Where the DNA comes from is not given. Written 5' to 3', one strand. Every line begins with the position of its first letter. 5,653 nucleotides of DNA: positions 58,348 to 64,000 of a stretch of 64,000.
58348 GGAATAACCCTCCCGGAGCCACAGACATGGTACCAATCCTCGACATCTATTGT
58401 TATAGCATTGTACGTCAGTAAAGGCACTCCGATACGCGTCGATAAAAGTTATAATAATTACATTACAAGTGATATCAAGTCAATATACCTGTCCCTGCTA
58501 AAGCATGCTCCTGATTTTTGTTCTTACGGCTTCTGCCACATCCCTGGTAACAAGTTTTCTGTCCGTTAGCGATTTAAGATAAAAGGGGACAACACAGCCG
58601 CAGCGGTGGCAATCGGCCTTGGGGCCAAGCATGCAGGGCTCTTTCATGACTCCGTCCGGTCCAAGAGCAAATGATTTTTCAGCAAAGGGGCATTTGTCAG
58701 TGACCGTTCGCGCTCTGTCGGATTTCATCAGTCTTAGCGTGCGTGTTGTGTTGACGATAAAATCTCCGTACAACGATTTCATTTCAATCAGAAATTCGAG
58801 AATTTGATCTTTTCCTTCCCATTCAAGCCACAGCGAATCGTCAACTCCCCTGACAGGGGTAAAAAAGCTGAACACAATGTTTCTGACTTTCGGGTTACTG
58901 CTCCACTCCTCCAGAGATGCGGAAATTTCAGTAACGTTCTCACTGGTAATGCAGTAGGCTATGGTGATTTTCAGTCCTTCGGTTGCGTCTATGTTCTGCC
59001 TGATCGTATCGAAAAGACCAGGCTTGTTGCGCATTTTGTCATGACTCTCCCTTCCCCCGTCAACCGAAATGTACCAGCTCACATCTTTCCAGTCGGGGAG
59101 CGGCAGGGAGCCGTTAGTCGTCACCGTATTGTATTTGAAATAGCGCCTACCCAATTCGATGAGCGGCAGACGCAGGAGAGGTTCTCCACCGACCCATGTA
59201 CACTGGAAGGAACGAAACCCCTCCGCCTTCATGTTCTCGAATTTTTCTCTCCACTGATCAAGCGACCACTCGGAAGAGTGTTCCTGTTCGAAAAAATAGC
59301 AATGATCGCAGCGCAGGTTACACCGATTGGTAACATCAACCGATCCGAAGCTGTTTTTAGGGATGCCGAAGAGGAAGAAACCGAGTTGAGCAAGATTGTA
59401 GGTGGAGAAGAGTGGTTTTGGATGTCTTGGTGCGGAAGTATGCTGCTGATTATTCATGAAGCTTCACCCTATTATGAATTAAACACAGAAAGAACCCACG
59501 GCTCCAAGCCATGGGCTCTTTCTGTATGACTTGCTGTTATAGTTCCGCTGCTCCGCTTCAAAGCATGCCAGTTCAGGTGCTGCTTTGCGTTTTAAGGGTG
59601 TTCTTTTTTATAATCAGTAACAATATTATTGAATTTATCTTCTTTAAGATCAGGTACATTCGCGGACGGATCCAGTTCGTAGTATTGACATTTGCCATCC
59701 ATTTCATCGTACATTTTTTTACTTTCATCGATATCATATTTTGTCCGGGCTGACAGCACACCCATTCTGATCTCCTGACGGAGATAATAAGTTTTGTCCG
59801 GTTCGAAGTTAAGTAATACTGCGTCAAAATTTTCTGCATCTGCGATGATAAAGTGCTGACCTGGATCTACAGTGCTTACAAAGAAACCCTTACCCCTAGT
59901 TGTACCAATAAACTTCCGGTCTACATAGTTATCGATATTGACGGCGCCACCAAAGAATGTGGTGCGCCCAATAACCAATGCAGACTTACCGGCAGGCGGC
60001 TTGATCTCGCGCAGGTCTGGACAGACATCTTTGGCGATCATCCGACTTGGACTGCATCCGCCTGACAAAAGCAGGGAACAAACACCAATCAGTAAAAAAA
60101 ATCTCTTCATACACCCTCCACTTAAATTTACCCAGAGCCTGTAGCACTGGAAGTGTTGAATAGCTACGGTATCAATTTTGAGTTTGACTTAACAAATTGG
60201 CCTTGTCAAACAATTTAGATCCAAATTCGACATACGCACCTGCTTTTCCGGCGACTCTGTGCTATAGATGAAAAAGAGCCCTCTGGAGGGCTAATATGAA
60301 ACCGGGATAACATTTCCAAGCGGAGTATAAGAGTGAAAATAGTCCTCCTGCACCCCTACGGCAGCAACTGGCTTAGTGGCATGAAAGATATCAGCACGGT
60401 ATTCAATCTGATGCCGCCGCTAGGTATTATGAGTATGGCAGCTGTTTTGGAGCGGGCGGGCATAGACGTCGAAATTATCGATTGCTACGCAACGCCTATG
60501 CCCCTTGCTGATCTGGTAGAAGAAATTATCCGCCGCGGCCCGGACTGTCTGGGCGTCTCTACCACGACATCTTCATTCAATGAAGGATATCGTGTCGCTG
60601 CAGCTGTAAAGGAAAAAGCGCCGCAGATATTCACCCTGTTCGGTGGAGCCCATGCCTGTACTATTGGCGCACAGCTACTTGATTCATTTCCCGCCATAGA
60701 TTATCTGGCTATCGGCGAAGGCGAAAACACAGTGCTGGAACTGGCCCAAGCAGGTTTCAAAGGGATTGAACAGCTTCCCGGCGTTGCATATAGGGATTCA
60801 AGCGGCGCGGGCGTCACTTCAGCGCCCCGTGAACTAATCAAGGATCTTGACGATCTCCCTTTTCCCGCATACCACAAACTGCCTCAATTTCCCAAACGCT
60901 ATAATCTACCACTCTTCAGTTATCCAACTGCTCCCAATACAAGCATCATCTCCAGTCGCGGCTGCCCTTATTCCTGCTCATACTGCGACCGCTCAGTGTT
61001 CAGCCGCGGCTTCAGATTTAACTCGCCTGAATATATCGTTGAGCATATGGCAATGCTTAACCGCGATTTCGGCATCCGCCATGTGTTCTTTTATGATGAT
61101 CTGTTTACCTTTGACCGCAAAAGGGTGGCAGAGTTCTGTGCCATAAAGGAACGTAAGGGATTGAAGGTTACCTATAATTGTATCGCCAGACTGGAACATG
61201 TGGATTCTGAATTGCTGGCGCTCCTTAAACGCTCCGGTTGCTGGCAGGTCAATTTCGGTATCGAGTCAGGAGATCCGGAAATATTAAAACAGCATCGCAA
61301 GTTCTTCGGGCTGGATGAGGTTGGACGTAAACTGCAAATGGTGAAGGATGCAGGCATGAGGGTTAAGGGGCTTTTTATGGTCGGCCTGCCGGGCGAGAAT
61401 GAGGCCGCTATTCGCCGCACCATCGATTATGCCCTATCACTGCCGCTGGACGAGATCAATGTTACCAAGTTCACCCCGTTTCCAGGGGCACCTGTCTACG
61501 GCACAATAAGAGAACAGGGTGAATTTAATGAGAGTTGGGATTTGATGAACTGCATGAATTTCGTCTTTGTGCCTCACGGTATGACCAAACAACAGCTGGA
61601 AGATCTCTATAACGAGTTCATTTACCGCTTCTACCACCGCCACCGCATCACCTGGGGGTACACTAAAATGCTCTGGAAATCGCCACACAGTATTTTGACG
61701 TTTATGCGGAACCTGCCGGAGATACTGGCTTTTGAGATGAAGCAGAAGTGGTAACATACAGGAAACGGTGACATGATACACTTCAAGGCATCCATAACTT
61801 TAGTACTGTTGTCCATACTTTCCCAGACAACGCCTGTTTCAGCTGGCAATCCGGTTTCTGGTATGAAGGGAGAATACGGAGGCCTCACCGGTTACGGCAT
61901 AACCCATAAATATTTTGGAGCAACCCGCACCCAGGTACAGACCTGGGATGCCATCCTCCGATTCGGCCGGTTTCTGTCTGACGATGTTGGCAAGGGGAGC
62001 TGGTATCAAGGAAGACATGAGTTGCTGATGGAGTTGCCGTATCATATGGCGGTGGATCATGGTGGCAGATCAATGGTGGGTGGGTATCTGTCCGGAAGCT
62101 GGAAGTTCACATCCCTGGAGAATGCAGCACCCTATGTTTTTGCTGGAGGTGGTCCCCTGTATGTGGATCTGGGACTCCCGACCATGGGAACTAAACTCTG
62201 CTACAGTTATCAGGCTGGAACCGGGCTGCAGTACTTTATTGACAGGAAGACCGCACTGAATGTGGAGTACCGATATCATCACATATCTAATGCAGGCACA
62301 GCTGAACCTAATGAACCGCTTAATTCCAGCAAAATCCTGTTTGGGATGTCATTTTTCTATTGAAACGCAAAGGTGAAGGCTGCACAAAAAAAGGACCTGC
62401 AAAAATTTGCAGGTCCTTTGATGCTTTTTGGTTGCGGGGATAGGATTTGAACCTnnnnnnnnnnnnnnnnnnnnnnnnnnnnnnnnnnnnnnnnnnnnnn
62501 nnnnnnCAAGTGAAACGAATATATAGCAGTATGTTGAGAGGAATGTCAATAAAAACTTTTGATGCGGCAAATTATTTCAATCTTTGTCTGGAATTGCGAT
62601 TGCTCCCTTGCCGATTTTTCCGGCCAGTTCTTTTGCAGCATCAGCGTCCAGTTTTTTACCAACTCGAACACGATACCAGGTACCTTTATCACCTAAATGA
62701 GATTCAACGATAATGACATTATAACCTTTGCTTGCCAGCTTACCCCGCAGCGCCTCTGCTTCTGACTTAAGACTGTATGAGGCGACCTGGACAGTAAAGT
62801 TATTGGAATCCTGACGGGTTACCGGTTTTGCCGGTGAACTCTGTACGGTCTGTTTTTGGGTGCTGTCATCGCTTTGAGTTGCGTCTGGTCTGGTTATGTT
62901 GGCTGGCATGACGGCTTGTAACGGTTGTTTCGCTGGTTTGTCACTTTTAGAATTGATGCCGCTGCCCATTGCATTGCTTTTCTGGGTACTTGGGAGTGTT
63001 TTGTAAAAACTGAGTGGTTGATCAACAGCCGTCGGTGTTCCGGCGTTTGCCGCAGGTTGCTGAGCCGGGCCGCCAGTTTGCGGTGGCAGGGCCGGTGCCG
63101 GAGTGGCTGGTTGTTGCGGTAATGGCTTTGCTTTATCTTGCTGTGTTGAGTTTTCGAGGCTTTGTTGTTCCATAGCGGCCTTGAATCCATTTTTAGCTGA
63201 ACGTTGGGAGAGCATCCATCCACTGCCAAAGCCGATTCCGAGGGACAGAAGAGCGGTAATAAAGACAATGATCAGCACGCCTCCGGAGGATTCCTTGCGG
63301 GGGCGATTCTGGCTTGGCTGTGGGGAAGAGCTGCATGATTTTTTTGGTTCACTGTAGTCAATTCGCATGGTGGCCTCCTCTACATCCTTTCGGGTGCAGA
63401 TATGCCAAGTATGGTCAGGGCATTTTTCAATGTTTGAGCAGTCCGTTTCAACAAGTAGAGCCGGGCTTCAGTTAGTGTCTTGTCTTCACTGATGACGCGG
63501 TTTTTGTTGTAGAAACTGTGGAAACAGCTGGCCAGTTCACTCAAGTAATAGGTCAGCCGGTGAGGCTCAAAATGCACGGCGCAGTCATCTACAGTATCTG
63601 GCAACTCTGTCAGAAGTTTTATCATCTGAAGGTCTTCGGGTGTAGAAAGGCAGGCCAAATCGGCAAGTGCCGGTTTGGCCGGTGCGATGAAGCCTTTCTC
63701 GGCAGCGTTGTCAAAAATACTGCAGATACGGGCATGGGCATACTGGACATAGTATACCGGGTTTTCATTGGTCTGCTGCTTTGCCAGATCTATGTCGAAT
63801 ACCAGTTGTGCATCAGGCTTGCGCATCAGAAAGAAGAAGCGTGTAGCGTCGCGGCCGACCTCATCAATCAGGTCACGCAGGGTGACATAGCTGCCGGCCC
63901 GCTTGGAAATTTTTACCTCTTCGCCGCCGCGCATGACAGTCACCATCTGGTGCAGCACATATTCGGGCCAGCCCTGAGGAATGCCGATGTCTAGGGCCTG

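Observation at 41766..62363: tRNA-bracketed ~20-kb lipid operon: APE-like type II FAS/PKS and envelope-export scaffold combined with six radical SAM enzymes; product unknown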

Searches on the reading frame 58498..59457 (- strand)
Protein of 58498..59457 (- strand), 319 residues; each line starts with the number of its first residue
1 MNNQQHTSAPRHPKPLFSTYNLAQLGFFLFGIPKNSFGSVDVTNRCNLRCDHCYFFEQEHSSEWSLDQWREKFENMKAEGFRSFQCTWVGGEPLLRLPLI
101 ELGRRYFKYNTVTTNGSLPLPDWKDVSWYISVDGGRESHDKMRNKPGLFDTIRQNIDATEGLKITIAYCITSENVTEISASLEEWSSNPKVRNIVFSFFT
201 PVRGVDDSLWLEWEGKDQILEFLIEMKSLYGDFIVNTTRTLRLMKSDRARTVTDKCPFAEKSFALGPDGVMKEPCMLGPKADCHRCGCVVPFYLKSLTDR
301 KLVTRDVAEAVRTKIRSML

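Call 5: search_protein_families(library=pfam, proteins=[window:58498-59457:-], max_evalue=0.01)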
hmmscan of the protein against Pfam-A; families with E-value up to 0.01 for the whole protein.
window:58498-59457:- (319 aa): 1 family
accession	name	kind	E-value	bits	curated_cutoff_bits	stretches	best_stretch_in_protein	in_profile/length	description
PF04055.27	Radical_SAM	-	2.5e-14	54.2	29.5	1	42-170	3-151/166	Radical SAM superfamily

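Call 7: search_protein_families(library=ncbifam, proteins=[window:58498-59457:-], max_evalue=0.001)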
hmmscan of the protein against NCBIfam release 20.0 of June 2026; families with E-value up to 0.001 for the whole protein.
window:58498-59457:- (319 aa): 43 families (the best 25 are shown)
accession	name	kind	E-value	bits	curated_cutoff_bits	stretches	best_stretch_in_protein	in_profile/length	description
NF047865.1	rSAM_PapB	equivalog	3e-14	53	340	1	41-204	8-193/330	PapB family radical SAM/SPASM ranthipeptide maturase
TIGR04546.1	rSAM_ahbC_deAc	equivalog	5.8e-14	51.7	650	1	30-183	33-198/390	12,18-didecarboxysiroheme deacetylase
TIGR03961.1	rSAM_PTO1314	hypoth_equivalog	6.5e-14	52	306.05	1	44-243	31-232/332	PTO1314 family radical SAM protein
TIGR04051.1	rSAM_NirJ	equivalog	6.9e-13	48.3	515.45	1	42-183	8-161/354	heme d1 biosynthesis radical SAM protein NirJ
TIGR04054.1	rSAM_NirJ1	equivalog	1e-10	40.8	650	1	41-181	41-193/387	putative heme d1 biosynthesis radical SAM protein NirJ1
TIGR04068.1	rSAM_ocin_clost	equivalog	6.1e-10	38.6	500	1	40-158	88-231/462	Cys-rich peptide radical SAM maturase CcpM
TIGR04347.1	pseudo_SAM_Halo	equivalog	1.7e-09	37.5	525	1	41-179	43-193/390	TIGR04347 family pseudo-SAM/SPASM protein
NF045702.1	rSAM_GDGT_ether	equivalog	1.8e-09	36.7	450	1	37-102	87-155/486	tetraether lipid synthase Tes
TIGR04250.1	SCM_rSAM_ScmE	equivalog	3.5e-09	36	400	1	40-231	7-214/358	SynChlorMet cassette radical SAM/SPASM protein ScmE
TIGR04053.2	TIGR04053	equivalog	4.2e-09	36.1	395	1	41-239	13-225/366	TIGR04053 family radical SAM/SPASM domain-containing protein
TIGR04340.1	rSAM_ACGX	hypoth_equivalog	1.4e-08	34.3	400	1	41-203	8-186/341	radical SAM/SPASM domain protein, ACGX system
TIGR04055.1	rSAM_NirJ2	equivalog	2.6e-08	33.8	500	1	40-178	4-154/326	putative heme d1 biosynthesis radical SAM protein NirJ2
NF045574.1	sacti_mat_StsB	exception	4.6e-08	32.3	625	1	42-219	102-290/466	StsB family radical SAM/SPASM domain sactipeptide maturase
TIGR02666.1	moaA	equivalog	8.3e-08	31.6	284.05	1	40-117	14-101/336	GTP 3',8-cyclase MoaA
TIGR04463.1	rSAM_vs_C_rich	equivalog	8.8e-08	31.3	525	1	42-206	88-277/438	TIGR04463 family radical SAM/SPASM RiPP maturase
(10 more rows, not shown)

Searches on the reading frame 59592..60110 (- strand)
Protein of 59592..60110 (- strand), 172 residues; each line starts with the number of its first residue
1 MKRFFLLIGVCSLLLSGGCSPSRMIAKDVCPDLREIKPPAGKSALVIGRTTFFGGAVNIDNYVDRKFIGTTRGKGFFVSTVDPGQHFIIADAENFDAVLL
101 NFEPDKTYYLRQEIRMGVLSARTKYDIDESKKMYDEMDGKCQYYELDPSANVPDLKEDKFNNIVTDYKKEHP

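Call 5: search_protein_families(library=pfam, proteins=[window:59592-60110:-], max_evalue=0.01)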
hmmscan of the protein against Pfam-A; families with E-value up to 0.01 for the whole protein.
window:59592-60110:- (172 aa): 1 family
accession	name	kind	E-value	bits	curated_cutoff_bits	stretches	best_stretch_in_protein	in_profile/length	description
PF11008.14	DUF2846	-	5.8e-08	33.2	34.3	1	40-117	2-83/92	Protein of unknown function (DUF2846)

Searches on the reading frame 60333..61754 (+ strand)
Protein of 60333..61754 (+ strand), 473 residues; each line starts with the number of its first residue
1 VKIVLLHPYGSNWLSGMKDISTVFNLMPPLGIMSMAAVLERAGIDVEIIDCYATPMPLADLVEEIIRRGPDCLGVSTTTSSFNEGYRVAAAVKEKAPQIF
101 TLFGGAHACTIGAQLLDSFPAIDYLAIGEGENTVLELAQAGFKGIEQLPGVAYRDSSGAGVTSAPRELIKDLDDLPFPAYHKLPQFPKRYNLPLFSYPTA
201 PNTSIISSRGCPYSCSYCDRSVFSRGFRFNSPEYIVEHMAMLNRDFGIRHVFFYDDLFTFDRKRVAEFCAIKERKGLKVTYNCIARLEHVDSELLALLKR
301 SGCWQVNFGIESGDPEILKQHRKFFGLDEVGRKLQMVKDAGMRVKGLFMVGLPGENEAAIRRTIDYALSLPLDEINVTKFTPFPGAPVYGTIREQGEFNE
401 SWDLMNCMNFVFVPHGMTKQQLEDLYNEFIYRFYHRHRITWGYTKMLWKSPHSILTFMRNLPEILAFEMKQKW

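Call 5: search_protein_families(library=pfam, proteins=[window:60333-61754:+], max_evalue=0.01)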
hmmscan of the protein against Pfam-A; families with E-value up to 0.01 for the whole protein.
window:60333-61754:+ (473 aa): 2 families
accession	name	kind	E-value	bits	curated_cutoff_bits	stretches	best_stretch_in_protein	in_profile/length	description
PF04055.27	Radical_SAM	-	2.2e-26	93.4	29.5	1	205-366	1-165/166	Radical SAM superfamily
PF02310.24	B12-binding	-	1.3e-22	80.3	32.1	1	21-137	6-120/121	B12 binding domain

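Call 7: search_protein_families(library=ncbifam, proteins=[window:60333-61754:+], max_evalue=0.001)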
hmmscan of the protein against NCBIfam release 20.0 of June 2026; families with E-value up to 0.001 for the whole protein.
window:60333-61754:+ (473 aa): 22 families
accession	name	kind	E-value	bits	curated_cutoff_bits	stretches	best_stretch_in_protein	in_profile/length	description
TIGR03471.1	HpnJ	equivalog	1.6e-57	195.4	577.6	1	66-460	65-459/472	hopanoid biosynthesis associated radical SAM protein HpnJ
TIGR02026.1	BchE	equivalog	1.2e-53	182.7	481.35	1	3-443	2-436/497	magnesium-protoporphyrin IX monomethyl ester anaerobic oxidative cyclase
NF038361.1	rSAM_Sden_1168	equivalog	1.4e-51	175.7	575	1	23-433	79-515/560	Sden_1168 family B12-binding radical SAM P-methyltransferase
NF050148.1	rSAM_ApyD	equivalog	1.8e-51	175.3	750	1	21-366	17-362/645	RiPP biosynthesis radical SAM protein ApyD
NF033070.1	rSAM_AprD4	equivalog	1.8e-39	135.9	500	1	25-424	38-422/456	AprD4 family radical SAM diol-dehydratase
TIGR04479.1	bcpD_PhpK_rSAM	subfamily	1.2e-33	116.3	600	1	27-367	70-406/504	PhpK family radical SAM P-methyltransferase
TIGR04367.1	HpnR_B12_rSAM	equivalog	1.5e-33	116.1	650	1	20-395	13-376/490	hopanoid C-3 methylase HpnR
TIGR04072.2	rSAM_ladder_B12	equivalog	3.1e-31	108.5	360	2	204-370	182-349/443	lipid biosynthesis B12-binding/radical SAM protein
TIGR03975.1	rSAM_ocin_1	subfamily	2.1e-30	105.8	281.85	1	58-362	117-422/606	RiPP maturation radical SAM C-methyltransferase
TIGR04385.1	B12_rSAM_cofa1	equivalog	7.4e-30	104.5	450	1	28-365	19-359/438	B12 lower ligand biosynthesis radical SAM protein BzaD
TIGR04013.1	B12_SAM_MJ_1487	hypoth_equivalog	6e-25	87.9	251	1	59-389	32-354/382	TIGR04013 family B12-binding domain/radical SAM domain-containing protein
TIGR04190.1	B12_SAM_Ta0216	equivalog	1.2e-24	86.8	500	1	22-370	31-394/554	TIGR04190 family B12-binding domain/radical SAM domain protein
TIGR04295.1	B12_rSAM_oligo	hypoth_equivalog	3e-24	85.5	400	1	29-389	25-381/422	TIGR04295 family B12-binding domain-containing radical SAM protein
TIGR04014.1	B12_SAM_MJ_0865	equivalog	5.5e-22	78.1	360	1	116-394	85-360/434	methyl-coenzyme M reductase glutamine C-methyltransferase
NF033712.0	B12_rSAM_KedN5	subfamily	2.2e-20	72.4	700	1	43-218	36-211/624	KedN5 family methylcobalamin-dependent radical SAM C-methyltransferase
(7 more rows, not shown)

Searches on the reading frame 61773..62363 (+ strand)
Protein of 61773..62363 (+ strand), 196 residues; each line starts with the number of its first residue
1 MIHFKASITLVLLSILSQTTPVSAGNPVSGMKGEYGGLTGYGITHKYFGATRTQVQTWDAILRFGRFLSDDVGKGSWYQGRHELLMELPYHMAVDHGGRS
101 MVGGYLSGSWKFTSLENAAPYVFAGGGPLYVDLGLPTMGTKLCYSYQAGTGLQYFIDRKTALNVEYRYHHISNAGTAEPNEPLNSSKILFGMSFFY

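Call 7: search_protein_families(library=ncbifam, proteins=[window:61773-62363:+], max_evalue=0.001)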
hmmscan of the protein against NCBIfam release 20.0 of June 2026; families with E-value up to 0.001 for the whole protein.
window:61773-62363:+ (196 aa): 1 family
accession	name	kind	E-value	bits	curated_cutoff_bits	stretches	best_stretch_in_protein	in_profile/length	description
TIGR04565.1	OMP_myx_plus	subfamily_domain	8e-05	22.7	60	1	119-195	88-160/161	outer membrane beta-barrel domain-containing protein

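Call 35: search_protein_families(library=pfam, proteins=[window:61773-62363:+], max_evalue=0.01)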
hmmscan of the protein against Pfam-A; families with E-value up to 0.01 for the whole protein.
window:61773-62363:+ (196 aa): 2 families
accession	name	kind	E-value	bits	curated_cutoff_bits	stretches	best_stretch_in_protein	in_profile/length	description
PF09411.16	PagL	-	8.5e-21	74.9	23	1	63-193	23-136/136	Lipid A 3-O-deacylase (PagL)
PF13505.12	OMP_b-brl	-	0.0021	18.7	28.7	1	118-175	101-158/175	Outer membrane protein beta-barrel domain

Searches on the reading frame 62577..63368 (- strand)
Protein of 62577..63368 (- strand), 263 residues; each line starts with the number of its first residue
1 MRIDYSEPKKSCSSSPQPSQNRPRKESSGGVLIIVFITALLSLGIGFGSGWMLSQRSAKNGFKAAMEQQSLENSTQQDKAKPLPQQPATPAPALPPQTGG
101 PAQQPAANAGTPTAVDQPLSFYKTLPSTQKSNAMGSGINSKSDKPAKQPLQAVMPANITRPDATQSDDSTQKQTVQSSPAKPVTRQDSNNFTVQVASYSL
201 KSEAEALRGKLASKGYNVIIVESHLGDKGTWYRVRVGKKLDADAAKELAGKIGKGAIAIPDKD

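Call 35: search_protein_families(library=pfam, proteins=[window:62577-63368:-], max_evalue=0.01)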
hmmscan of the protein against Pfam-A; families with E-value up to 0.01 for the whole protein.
window:62577-63368:- (263 aa): 1 family
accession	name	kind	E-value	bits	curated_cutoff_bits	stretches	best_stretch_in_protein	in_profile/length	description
PF05036.18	SPOR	-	4.1e-14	53.1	21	1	188-253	2-65/76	SPOR domain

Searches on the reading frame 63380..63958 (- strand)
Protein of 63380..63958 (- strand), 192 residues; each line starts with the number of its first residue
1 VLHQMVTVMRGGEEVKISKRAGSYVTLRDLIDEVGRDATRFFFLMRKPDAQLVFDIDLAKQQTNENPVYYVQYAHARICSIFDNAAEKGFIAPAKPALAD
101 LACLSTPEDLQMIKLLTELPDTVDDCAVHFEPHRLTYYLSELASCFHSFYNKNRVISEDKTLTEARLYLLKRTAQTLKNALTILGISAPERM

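Call 35: search_protein_families(library=pfam, proteins=[window:63380-63958:-], max_evalue=0.01)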
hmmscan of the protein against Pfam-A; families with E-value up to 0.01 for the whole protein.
window:63380-63958:- (192 aa): 1 family
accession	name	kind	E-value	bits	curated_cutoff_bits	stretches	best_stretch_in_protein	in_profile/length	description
PF05746.21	DALR_1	-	2.7e-36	124.6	22.3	1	71-192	1-117/117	DALR anticodon binding domain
